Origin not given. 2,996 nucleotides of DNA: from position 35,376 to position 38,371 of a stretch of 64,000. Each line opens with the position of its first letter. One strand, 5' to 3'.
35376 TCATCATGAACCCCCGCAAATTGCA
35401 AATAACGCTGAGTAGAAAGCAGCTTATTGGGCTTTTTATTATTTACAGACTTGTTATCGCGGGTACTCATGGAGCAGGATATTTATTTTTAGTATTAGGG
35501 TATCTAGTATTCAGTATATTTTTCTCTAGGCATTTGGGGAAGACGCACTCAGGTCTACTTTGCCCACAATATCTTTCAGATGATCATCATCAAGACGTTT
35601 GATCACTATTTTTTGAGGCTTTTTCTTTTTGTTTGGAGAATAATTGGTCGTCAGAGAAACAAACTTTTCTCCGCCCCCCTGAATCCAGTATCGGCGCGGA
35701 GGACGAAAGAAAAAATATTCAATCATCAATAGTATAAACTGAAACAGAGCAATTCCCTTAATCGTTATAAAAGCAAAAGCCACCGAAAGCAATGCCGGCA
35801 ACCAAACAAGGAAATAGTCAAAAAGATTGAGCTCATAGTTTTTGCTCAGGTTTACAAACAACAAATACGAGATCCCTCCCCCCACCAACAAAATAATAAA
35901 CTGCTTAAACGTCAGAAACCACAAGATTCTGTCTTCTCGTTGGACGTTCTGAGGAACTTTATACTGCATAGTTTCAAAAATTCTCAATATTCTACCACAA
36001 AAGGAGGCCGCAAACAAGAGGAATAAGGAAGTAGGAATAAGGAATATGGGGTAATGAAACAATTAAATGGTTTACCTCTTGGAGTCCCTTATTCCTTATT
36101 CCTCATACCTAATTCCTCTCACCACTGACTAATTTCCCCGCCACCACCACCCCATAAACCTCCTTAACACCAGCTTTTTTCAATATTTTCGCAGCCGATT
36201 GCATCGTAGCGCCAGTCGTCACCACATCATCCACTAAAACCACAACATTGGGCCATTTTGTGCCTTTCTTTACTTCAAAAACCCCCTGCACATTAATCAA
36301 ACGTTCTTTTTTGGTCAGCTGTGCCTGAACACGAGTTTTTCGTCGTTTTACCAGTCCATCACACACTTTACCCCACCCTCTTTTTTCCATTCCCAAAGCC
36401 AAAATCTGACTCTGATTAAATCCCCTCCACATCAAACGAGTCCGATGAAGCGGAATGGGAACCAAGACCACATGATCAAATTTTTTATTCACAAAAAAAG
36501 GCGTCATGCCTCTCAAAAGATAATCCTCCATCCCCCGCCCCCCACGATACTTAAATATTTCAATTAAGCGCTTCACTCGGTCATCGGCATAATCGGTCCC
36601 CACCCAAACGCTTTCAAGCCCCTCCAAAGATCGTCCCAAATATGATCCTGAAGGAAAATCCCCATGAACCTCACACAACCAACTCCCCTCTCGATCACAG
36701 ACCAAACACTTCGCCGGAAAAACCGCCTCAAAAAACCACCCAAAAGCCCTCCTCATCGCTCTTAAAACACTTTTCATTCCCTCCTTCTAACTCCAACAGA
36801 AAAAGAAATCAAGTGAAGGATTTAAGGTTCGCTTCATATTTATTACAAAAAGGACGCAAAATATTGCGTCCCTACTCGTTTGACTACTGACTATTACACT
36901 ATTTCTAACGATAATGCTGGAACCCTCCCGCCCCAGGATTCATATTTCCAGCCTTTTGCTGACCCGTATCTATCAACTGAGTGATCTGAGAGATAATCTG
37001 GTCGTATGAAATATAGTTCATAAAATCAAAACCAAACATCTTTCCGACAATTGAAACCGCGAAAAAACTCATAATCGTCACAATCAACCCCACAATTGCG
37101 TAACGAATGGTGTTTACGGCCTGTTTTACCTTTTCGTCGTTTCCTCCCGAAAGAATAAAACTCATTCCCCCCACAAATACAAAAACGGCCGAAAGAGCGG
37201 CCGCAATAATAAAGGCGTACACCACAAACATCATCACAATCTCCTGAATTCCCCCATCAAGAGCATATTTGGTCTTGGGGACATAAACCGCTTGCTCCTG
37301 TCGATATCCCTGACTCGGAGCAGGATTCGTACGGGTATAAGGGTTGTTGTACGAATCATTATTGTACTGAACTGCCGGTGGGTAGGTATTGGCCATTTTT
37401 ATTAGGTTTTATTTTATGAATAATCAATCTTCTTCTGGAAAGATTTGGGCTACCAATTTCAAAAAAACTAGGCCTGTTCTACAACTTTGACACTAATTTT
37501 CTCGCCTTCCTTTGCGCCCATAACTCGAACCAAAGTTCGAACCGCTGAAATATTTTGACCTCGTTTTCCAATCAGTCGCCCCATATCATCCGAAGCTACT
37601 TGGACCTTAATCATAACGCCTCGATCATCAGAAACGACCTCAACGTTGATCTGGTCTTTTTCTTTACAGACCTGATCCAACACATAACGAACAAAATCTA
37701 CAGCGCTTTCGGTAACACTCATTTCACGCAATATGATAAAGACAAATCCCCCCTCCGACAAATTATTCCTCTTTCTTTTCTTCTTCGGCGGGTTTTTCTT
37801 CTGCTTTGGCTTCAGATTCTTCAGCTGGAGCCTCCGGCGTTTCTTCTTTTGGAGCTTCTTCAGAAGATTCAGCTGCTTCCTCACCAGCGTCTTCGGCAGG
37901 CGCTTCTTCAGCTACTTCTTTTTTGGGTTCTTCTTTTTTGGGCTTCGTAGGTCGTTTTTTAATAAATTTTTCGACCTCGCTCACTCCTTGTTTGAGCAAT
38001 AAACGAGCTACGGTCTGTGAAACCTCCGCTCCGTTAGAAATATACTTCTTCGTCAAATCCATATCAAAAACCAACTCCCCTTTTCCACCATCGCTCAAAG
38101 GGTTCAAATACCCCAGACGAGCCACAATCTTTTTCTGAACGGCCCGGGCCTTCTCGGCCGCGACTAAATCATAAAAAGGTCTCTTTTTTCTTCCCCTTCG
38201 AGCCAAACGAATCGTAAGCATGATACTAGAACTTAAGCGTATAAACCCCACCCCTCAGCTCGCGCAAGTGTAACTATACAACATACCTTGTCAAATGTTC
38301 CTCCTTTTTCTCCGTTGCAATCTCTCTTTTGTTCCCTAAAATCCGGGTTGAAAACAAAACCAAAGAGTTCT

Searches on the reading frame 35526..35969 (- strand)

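Call 89: search_protein_families(library=pfam, proteins=[window:35526-35969:-], max_evalue=0.001)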
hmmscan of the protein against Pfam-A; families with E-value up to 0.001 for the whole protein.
window:35526-35969:- (147 aa): 1 family
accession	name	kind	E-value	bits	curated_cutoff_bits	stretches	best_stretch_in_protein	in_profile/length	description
PF12666.12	PrgI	-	1.5e-09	38.7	27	1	4-93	1-89/91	PrgI family protein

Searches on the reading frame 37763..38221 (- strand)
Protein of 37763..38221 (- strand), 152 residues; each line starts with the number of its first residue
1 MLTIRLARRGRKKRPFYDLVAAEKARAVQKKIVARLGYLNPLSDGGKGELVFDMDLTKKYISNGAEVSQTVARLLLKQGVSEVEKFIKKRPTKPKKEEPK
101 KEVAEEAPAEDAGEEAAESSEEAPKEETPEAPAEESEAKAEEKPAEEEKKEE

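Call 89: search_protein_families(library=pfam, proteins=[window:37763-38221:-], max_evalue=0.001)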
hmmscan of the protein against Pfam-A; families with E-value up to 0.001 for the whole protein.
window:37763-38221:- (152 aa): 1 family
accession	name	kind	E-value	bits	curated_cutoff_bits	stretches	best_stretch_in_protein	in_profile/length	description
PF00886.24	Ribosomal_S16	-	2.7e-12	46.9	27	1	8-68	1-62/62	Ribosomal protein S16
